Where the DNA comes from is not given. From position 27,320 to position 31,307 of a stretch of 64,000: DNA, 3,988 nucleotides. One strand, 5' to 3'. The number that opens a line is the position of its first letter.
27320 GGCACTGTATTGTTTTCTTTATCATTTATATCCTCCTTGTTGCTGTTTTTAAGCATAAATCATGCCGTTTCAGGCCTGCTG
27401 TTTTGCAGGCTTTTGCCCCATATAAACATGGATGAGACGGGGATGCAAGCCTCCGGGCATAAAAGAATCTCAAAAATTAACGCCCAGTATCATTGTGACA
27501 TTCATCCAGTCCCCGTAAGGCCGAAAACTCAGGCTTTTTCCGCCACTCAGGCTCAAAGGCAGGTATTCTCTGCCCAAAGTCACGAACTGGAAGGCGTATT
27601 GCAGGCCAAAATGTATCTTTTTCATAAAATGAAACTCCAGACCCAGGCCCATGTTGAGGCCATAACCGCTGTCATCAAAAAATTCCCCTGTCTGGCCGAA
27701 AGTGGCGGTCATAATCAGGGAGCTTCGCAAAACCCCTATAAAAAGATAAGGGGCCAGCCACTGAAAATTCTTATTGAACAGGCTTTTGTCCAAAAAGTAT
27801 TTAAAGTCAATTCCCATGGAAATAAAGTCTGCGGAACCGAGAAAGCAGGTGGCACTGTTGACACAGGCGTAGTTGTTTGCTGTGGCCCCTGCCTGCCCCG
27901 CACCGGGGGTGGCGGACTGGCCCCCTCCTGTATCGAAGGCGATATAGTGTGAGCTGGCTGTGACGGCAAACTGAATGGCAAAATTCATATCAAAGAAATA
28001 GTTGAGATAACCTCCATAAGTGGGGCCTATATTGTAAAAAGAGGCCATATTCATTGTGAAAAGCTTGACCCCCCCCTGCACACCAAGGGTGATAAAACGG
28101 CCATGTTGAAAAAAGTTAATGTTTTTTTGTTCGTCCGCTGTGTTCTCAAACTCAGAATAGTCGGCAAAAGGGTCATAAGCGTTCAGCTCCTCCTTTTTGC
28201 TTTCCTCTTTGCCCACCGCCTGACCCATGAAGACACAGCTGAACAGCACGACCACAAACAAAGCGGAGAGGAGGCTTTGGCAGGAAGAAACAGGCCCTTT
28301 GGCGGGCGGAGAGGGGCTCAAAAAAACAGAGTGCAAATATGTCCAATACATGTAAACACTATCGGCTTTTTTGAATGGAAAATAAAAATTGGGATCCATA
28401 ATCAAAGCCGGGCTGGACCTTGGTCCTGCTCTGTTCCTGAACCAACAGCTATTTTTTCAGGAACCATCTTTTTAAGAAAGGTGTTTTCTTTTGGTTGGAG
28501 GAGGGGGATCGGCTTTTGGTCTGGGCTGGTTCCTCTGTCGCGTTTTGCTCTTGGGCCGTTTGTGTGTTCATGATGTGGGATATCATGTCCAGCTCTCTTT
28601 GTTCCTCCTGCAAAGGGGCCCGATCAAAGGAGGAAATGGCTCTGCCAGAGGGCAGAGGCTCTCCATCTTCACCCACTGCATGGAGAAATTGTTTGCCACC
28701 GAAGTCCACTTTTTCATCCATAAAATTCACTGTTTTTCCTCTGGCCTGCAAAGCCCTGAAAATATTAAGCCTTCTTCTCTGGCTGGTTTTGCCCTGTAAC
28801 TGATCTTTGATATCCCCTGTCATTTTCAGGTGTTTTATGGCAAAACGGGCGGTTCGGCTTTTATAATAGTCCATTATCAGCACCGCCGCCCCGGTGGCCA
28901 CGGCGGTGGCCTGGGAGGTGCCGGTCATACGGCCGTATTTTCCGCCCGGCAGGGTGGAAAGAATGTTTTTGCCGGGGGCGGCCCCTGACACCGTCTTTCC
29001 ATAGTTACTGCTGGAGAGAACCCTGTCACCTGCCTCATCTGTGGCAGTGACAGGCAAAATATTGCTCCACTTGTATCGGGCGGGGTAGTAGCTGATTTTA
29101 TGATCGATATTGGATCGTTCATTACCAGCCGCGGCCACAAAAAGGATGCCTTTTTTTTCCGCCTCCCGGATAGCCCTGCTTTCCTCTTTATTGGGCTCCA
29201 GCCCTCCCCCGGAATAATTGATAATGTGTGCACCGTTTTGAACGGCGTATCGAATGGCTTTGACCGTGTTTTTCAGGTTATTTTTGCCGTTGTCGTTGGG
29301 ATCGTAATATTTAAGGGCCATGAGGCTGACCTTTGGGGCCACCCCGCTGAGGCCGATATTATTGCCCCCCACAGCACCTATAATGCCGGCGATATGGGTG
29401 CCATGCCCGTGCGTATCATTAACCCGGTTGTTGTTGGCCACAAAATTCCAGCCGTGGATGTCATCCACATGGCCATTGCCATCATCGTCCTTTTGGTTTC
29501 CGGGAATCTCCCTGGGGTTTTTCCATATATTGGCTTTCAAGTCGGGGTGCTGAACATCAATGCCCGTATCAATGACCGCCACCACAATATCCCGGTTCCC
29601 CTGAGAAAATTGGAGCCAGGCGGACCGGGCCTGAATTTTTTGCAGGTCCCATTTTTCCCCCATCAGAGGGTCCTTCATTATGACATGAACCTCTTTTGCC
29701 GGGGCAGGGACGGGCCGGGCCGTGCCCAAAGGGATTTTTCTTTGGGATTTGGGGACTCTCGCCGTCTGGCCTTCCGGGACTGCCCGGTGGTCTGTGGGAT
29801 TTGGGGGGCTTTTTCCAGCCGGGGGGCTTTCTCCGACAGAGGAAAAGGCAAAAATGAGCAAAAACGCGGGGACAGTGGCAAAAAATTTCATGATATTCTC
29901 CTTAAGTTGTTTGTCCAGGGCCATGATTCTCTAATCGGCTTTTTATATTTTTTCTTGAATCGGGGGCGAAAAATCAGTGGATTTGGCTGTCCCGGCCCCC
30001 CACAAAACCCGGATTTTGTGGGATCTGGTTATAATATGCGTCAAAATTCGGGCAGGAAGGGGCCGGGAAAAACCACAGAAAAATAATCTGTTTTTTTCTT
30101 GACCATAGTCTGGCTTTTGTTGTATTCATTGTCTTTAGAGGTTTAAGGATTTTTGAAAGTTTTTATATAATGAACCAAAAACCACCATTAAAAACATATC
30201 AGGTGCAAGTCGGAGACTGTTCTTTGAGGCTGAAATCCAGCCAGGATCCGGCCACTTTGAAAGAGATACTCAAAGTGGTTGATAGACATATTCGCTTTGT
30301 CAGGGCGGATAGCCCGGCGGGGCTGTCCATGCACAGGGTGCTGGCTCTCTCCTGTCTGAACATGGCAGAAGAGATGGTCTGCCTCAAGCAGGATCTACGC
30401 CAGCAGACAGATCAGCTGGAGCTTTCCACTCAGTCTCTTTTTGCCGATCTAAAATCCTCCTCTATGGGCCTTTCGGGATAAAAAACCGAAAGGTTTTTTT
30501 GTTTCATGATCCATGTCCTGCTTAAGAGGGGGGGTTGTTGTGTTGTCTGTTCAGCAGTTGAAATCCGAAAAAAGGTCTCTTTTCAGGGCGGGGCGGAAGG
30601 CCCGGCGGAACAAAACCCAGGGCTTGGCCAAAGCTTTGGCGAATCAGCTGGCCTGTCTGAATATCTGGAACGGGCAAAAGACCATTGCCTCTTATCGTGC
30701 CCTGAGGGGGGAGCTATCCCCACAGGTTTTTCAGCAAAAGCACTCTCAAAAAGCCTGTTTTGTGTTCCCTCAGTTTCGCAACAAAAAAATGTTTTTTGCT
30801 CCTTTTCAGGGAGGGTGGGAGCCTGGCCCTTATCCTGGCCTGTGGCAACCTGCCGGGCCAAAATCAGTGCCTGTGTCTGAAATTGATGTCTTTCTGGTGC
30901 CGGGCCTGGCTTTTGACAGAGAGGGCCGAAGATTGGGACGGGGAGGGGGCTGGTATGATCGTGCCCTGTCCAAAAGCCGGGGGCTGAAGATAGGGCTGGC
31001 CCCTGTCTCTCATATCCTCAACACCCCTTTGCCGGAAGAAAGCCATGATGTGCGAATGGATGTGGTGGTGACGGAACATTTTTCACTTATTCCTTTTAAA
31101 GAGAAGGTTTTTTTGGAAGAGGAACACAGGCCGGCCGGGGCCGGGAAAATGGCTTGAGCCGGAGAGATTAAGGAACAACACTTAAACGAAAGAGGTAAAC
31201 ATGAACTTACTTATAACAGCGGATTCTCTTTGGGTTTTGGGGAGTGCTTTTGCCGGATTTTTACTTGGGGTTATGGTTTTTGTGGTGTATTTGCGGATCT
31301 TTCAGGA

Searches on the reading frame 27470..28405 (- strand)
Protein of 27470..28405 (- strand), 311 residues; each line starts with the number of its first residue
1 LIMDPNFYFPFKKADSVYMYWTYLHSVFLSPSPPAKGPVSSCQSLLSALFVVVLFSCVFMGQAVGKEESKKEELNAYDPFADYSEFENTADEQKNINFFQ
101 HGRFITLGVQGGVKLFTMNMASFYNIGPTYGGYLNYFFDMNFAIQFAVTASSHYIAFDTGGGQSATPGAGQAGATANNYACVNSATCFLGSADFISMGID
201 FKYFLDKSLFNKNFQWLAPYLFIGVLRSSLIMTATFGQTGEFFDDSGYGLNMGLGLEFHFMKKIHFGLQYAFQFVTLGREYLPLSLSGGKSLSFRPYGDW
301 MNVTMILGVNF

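Call 28: search_protein_families(library=pfam, proteins=[window:27470-28405:-], max_evalue=0.001)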
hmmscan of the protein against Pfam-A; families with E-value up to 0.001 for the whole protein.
window:27470-28405:- (311 aa): 1 family
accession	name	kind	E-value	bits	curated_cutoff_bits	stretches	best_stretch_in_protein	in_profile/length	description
PF13505.12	OMP_b-brl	-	1.7e-05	25.5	28.7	1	123-271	39-151/175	Outer membrane protein beta-barrel domain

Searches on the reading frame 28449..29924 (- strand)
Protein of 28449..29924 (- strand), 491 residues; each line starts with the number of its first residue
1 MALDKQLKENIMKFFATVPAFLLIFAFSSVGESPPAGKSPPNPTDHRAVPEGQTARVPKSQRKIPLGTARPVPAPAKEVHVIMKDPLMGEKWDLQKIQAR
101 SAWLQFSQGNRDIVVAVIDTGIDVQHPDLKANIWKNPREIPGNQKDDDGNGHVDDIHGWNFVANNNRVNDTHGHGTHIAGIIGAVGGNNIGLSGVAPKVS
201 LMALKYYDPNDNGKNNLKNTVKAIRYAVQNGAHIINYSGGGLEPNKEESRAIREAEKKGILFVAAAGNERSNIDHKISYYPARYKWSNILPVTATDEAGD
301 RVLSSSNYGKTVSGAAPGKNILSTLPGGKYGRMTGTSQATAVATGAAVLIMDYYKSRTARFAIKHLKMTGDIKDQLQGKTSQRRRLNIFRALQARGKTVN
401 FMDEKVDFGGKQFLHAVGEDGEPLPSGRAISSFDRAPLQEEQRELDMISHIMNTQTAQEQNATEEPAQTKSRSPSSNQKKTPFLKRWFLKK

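Call 28: search_protein_families(library=pfam, proteins=[window:28449-29924:-], max_evalue=0.001)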
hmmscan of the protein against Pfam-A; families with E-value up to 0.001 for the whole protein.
window:28449-29924:- (491 aa): 1 family
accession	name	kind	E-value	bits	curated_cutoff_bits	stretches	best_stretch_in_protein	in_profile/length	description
PF00082.27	Peptidase_S8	-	2.6e-52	178.4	21.8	1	111-366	2-268/288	Subtilase family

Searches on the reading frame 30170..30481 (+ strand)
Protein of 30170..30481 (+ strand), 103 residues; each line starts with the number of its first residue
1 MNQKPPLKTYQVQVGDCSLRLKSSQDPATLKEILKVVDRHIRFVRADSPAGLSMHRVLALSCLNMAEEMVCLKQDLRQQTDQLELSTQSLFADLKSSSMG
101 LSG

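Call 28: search_protein_families(library=pfam, proteins=[window:30170-30481:+], max_evalue=0.001)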
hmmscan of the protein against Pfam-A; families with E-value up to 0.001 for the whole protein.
window:30170-30481:+ (103 aa): 1 family
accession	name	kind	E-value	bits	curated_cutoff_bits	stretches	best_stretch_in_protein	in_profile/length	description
PF05164.18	ZapA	-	3.6e-09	37.3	23.8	1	11-86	2-76/88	Cell division protein ZapA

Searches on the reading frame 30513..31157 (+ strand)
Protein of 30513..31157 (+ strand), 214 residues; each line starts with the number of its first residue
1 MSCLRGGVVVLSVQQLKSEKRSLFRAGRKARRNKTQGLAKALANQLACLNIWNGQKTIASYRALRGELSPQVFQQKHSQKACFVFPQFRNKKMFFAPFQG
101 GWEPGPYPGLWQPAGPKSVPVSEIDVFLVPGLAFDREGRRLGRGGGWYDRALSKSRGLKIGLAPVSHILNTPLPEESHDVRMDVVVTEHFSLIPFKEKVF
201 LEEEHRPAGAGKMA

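Call 28: search_protein_families(library=pfam, proteins=[window:30513-31157:+], max_evalue=0.001)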
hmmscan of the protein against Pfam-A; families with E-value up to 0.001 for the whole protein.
window:30513-31157:+ (214 aa): 1 family
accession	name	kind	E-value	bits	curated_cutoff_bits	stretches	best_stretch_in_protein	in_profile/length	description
PF01812.26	5-FTHF_cyc-lig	-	2.1e-25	90.2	27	1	21-188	5-186/186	5-formyltetrahydrofolate cyclo-ligase family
